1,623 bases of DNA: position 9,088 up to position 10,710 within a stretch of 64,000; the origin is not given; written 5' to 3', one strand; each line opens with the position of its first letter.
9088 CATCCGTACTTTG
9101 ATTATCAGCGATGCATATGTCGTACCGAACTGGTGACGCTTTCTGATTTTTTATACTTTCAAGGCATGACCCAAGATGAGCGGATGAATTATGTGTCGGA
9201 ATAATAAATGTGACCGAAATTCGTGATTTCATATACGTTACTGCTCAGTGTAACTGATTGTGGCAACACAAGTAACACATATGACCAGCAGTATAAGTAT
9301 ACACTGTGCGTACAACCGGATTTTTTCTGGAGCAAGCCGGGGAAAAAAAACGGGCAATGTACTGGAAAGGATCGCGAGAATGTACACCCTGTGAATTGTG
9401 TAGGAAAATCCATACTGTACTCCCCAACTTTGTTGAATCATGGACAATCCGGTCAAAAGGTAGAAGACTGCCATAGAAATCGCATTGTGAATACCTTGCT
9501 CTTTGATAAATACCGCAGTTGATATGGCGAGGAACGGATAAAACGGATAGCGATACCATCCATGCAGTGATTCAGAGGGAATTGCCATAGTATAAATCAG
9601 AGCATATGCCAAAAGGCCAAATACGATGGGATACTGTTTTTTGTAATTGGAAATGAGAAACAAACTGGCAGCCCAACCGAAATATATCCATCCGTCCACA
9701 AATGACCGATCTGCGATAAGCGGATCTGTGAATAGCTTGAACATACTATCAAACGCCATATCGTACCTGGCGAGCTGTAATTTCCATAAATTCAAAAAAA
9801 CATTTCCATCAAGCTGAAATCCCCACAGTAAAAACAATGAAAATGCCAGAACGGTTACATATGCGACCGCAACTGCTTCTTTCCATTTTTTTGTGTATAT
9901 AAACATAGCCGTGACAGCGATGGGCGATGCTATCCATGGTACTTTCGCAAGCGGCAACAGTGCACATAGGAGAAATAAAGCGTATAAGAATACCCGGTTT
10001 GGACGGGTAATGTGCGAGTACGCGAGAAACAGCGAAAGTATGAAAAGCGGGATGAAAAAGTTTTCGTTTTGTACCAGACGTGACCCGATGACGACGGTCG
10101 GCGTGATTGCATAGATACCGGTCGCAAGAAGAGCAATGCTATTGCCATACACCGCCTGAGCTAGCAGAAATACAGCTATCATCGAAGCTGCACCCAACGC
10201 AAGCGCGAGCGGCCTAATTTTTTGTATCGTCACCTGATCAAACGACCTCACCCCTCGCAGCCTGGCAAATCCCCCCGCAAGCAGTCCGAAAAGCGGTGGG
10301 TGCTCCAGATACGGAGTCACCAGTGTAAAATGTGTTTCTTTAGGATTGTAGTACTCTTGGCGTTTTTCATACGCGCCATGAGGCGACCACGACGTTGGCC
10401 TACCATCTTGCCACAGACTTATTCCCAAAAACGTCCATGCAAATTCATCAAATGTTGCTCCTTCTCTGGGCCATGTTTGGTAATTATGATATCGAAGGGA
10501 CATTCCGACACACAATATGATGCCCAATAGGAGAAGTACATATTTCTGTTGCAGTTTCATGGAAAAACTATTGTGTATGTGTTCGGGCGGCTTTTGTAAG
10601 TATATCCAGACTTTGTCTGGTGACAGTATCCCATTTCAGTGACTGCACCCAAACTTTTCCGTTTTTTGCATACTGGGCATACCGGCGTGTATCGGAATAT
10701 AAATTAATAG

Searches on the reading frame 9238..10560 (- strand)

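Call 8: search_protein_families(library=pfam, proteins=[window:9238-10560:-], max_evalue=0.001)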
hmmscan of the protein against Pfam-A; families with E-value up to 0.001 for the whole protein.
window:9238-10560:- (440 aa): 1 family
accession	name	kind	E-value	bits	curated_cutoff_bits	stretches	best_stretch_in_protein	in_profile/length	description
PF13231.12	PMT_2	-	6.2e-10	40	26.1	1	87-246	2-160/160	Dolichyl-phosphate-mannose-protein mannosyltransferase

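Call 16: search_protein_families(library=ncbifam, proteins=[window:9238-10560:-], max_evalue=0.01)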
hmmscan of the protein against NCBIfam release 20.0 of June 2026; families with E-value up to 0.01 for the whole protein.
window:9238-10560:- (440 aa): 0 families
